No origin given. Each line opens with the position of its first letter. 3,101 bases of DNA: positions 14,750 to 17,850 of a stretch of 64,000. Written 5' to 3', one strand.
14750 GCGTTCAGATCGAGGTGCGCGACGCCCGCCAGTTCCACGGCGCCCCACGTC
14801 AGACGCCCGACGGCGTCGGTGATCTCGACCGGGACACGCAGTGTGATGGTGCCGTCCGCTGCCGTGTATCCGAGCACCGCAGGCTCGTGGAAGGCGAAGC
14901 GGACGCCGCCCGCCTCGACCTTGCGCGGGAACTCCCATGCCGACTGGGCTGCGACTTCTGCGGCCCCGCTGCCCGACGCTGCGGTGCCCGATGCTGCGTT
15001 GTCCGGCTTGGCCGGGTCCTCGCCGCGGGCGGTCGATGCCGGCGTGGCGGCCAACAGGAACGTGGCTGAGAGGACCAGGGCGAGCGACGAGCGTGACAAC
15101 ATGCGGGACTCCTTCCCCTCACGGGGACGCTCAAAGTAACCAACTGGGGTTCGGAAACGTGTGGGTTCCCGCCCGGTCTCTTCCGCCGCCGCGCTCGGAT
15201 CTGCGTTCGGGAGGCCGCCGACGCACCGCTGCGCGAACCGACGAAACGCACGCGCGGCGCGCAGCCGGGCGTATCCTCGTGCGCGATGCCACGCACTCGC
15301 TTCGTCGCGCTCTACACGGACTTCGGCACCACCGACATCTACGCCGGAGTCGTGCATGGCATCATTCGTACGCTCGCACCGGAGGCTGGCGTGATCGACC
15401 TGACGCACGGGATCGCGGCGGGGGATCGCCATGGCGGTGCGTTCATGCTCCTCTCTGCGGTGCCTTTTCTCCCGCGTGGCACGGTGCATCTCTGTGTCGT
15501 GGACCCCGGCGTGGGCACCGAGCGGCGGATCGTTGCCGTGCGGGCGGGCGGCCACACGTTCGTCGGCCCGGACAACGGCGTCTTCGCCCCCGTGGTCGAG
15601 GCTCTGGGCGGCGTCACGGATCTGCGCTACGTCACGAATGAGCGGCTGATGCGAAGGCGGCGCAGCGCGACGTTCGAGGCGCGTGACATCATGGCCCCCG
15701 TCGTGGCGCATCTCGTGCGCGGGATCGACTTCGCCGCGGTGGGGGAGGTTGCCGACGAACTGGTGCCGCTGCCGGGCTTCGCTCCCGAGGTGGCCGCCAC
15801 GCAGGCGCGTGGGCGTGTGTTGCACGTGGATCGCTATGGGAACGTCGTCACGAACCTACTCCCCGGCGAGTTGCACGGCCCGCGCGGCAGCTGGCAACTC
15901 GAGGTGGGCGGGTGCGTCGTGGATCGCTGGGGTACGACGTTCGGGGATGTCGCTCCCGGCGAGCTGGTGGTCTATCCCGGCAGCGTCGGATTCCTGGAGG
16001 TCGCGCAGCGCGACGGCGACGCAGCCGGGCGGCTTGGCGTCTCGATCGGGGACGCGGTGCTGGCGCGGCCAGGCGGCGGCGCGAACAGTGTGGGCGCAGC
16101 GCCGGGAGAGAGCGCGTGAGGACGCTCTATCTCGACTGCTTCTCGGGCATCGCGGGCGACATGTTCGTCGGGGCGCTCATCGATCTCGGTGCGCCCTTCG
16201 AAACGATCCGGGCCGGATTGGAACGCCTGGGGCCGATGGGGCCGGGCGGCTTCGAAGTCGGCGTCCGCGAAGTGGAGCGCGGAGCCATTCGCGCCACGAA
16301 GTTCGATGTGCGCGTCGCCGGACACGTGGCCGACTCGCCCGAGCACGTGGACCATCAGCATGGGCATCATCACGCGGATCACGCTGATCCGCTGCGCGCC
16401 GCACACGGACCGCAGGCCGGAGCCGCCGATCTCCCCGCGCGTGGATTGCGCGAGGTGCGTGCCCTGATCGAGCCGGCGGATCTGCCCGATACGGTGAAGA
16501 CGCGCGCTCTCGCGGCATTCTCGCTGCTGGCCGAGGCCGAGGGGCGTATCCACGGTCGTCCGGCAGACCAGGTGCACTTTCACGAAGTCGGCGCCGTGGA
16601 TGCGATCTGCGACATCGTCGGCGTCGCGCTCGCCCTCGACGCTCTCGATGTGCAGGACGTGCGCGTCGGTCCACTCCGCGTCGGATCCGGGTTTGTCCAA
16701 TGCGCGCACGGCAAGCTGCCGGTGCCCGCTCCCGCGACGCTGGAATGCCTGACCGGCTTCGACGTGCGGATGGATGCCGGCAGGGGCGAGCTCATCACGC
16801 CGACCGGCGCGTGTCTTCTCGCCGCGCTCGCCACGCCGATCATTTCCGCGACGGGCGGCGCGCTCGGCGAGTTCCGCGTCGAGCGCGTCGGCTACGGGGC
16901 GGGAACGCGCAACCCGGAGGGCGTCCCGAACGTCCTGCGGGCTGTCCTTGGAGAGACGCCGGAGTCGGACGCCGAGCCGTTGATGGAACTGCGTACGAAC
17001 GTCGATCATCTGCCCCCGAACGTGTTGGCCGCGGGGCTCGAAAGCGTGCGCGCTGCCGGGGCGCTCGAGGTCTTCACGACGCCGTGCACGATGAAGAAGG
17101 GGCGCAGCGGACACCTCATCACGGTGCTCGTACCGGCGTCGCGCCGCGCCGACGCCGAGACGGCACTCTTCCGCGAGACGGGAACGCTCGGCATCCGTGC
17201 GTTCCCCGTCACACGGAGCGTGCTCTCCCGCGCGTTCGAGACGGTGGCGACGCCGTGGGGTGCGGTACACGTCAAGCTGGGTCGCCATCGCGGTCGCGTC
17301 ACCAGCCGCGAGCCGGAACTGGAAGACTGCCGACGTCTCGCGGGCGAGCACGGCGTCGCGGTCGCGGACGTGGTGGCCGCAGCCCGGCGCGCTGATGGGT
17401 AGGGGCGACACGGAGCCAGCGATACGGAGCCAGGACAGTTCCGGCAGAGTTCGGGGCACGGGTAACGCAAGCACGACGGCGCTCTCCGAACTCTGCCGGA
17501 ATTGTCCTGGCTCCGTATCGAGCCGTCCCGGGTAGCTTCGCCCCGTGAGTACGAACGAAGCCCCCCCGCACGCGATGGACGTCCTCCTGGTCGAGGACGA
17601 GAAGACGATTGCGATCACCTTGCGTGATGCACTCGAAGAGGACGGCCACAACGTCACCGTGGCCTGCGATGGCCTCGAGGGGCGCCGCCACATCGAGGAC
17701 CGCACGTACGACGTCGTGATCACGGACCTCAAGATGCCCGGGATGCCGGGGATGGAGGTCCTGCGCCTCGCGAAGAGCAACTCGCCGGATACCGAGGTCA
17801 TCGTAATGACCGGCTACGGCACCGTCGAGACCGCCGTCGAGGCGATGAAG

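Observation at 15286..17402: DUF62 SAM hydroxide adenosyltransferase translationally coupled to a LarC-like nickel insertase, without larA/larB/larE in the window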

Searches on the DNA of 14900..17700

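Call 79: search_rna_families(source=window, start=14900, end=17700, threshold=evalue, max_evalue=1)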
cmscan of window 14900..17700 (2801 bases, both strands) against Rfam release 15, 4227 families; matches with E-value up to 1: 1.
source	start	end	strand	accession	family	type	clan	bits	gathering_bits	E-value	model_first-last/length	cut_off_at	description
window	17425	17522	+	RF03874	mir-8834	Gene; miRNA;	-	24.6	39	0.32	1-105/105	no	mir-8834 microRNA precursor family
